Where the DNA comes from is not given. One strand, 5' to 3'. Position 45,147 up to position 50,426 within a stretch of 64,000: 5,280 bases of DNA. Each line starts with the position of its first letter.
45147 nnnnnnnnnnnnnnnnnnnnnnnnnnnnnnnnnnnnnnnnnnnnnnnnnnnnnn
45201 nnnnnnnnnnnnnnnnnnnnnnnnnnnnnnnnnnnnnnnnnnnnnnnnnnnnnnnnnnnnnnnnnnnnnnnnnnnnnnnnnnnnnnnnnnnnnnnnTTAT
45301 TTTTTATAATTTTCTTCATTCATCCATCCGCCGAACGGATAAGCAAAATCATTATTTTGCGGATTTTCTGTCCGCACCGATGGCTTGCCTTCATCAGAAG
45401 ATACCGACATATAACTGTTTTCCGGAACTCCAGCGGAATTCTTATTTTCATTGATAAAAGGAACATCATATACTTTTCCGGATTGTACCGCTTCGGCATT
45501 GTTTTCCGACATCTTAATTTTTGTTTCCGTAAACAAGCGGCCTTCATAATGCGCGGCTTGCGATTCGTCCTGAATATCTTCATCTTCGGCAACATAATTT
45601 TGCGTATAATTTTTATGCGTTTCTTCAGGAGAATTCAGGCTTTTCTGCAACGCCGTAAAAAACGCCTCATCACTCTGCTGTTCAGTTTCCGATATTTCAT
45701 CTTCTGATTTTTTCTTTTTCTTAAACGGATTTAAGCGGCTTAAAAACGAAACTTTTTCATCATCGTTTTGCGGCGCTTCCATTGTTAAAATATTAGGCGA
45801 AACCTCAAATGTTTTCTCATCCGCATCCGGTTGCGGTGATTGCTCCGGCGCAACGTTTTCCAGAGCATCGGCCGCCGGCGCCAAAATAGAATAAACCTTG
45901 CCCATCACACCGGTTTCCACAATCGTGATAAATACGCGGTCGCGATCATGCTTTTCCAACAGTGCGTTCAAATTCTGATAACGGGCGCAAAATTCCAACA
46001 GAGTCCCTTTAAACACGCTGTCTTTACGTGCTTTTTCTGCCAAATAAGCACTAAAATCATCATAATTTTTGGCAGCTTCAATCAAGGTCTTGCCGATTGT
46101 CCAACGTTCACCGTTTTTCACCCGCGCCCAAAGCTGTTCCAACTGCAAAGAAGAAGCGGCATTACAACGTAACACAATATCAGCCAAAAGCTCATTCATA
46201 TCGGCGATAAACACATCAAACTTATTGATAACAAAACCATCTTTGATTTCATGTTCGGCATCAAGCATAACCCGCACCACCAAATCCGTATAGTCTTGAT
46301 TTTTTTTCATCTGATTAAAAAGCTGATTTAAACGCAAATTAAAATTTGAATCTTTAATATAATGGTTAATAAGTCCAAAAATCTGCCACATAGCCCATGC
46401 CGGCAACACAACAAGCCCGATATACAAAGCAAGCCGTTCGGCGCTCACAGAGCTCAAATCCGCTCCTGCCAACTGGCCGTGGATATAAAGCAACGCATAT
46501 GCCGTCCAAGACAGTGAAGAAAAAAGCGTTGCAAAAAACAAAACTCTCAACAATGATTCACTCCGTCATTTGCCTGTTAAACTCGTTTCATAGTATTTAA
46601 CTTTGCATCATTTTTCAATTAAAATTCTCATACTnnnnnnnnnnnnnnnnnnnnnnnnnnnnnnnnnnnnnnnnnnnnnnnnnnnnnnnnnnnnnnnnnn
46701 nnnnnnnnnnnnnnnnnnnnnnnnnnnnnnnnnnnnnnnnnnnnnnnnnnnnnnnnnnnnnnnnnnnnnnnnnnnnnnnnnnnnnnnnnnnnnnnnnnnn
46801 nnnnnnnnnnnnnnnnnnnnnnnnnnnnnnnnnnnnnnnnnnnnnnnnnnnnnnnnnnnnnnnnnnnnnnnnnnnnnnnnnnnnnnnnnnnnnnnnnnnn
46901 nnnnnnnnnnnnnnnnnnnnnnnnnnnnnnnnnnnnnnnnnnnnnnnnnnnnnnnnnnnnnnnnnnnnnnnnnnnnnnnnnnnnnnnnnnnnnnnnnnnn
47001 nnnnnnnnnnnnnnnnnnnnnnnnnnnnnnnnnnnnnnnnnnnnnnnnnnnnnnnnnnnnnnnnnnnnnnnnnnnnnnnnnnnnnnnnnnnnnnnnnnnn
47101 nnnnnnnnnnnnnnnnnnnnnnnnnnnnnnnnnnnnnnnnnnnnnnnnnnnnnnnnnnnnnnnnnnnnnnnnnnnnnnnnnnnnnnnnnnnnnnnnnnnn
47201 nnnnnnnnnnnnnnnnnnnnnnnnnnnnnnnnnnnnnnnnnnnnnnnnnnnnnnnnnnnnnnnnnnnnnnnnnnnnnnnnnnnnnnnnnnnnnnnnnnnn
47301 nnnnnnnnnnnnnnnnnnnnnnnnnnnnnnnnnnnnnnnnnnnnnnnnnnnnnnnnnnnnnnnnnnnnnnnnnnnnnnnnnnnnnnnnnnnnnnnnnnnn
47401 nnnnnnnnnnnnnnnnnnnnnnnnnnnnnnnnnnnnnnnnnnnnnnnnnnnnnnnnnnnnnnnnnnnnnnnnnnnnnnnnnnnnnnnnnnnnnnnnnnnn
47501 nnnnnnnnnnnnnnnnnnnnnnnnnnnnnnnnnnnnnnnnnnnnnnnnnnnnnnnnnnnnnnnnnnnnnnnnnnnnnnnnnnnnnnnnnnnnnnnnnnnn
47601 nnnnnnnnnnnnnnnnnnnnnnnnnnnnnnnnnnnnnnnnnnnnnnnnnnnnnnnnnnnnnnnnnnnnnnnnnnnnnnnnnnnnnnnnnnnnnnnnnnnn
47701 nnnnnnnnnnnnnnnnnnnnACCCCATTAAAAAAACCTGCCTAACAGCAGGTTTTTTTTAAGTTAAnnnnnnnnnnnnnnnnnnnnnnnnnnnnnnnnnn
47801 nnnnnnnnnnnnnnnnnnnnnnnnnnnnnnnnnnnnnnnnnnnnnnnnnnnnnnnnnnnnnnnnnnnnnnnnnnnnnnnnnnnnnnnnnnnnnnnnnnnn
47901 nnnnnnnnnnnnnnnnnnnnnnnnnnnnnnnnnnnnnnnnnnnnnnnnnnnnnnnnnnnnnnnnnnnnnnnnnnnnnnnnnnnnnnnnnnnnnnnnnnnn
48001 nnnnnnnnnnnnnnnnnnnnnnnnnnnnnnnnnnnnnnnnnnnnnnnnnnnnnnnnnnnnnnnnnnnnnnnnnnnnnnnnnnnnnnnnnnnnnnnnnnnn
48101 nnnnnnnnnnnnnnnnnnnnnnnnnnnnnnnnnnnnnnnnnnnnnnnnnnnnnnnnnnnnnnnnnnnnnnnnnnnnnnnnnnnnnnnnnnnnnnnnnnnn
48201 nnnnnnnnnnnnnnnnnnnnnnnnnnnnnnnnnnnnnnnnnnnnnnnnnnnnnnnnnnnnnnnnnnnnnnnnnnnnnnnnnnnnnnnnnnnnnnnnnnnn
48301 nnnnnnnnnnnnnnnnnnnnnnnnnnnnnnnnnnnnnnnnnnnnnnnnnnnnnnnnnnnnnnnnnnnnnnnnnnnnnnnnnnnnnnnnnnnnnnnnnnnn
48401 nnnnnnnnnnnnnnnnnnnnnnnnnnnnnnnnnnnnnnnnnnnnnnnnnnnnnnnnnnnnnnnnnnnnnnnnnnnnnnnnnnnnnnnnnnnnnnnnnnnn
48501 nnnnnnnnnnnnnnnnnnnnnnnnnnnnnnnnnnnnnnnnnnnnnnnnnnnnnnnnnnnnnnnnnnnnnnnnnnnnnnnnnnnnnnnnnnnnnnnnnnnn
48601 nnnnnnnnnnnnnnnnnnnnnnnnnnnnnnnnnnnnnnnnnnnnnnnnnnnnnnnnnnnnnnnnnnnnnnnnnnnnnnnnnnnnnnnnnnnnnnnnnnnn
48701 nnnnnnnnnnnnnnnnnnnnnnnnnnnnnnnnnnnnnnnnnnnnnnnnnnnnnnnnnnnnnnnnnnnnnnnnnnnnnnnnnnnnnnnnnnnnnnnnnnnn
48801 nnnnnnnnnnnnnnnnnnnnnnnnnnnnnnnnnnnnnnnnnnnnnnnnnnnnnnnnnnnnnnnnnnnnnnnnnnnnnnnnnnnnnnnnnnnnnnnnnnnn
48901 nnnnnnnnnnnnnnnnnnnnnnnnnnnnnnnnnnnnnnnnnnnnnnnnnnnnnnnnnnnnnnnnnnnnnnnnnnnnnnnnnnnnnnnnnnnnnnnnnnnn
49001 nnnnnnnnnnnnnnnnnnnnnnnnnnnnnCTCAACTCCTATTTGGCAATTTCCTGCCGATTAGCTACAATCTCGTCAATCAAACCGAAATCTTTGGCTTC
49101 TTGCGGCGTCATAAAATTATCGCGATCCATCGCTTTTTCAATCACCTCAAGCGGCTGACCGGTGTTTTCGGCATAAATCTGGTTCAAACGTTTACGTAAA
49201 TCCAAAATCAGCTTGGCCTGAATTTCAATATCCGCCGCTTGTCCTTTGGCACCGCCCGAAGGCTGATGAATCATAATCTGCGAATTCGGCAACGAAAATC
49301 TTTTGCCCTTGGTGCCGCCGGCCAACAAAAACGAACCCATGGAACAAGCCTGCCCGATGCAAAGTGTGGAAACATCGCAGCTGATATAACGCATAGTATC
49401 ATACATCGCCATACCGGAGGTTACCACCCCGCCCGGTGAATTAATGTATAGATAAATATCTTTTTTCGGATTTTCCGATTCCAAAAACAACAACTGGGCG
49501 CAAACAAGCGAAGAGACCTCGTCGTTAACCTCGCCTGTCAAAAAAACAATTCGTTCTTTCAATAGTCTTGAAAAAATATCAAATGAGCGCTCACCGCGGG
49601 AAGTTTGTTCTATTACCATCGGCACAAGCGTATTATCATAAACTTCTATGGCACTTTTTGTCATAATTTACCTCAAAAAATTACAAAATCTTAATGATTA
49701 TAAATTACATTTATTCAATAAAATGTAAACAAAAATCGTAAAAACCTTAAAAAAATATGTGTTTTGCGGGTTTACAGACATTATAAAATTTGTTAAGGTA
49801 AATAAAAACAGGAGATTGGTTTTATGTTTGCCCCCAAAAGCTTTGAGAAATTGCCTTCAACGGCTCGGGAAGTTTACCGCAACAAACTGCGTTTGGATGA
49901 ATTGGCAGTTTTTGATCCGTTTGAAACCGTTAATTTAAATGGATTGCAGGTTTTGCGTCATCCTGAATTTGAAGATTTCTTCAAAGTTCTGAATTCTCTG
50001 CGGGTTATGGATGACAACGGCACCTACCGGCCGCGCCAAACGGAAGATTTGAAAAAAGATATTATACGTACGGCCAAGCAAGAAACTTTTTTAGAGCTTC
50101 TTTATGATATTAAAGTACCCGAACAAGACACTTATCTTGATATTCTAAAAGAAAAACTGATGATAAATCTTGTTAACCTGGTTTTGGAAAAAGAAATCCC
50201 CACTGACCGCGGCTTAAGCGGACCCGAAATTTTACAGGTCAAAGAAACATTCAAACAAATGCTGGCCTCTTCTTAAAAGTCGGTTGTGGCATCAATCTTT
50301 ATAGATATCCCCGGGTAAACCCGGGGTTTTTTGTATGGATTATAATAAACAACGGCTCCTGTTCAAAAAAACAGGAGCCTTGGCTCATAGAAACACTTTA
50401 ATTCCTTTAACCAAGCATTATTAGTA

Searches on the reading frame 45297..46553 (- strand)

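Call 3: search_protein_families(library=pfam, proteins=[window:45297-46553:-], max_evalue=1)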
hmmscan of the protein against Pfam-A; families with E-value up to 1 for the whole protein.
window:45297-46553:- (418 aa): 3 families
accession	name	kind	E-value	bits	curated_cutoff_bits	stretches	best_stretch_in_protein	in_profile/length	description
PF20253.3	DUF6604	-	0.03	14.2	27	1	215-301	112-200/251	Family of unknown function (DUF6604)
PF17421.7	DUF5409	-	0.036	15.2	25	1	266-284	62-80/88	Family of unknown function (DUF5409)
PF08315.17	cwf18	-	0.39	11.7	26.1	1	272-355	11-84/135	cwf18 pre-mRNA splicing factor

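Call 4: search_protein_families(library=ncbifam, proteins=[window:45297-46553:-], max_evalue=1)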
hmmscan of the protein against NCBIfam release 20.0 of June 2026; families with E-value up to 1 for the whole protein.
window:45297-46553:- (418 aa): 2 families
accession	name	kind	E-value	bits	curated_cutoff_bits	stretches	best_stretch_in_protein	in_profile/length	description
NF032895.1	APH_3pp_Ib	exception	0.049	12.7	600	1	235-277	224-264/267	aminoglycoside O-phosphotransferase APH(3'')-Ib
NF047418.1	teichoic_AuxB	equivalog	0.13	11.2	300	1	254-335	211-290/345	lipoteichoic acid stability factor AuxB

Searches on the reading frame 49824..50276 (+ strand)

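Call 3: search_protein_families(library=pfam, proteins=[window:49824-50276:+], max_evalue=1)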
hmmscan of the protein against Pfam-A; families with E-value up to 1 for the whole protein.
window:49824-50276:+ (150 aa): 0 families

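Call 4: search_protein_families(library=ncbifam, proteins=[window:49824-50276:+], max_evalue=1)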
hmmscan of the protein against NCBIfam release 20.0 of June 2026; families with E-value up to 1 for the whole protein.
window:49824-50276:+ (150 aa): 1 family
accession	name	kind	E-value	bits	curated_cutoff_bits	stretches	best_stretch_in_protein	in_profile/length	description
NF058511.1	Rod_Core_CpcG1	exception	0.0018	17.6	430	1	44-115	172-243/279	phycobilisome rod-core linker protein CpcG1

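Call 49: search_protein_families(library=phrogs, proteins=[window:49824-50276:+], max_evalue=0.1)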
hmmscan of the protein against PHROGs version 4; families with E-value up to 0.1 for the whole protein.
window:49824-50276:+ (150 aa): 0 families

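Call 76: search_protein_families(library=padloc, proteins=[window:49824-50276:+], max_evalue=0.01)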
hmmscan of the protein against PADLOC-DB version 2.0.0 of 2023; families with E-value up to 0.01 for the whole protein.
window:49824-50276:+ (150 aa): 0 families
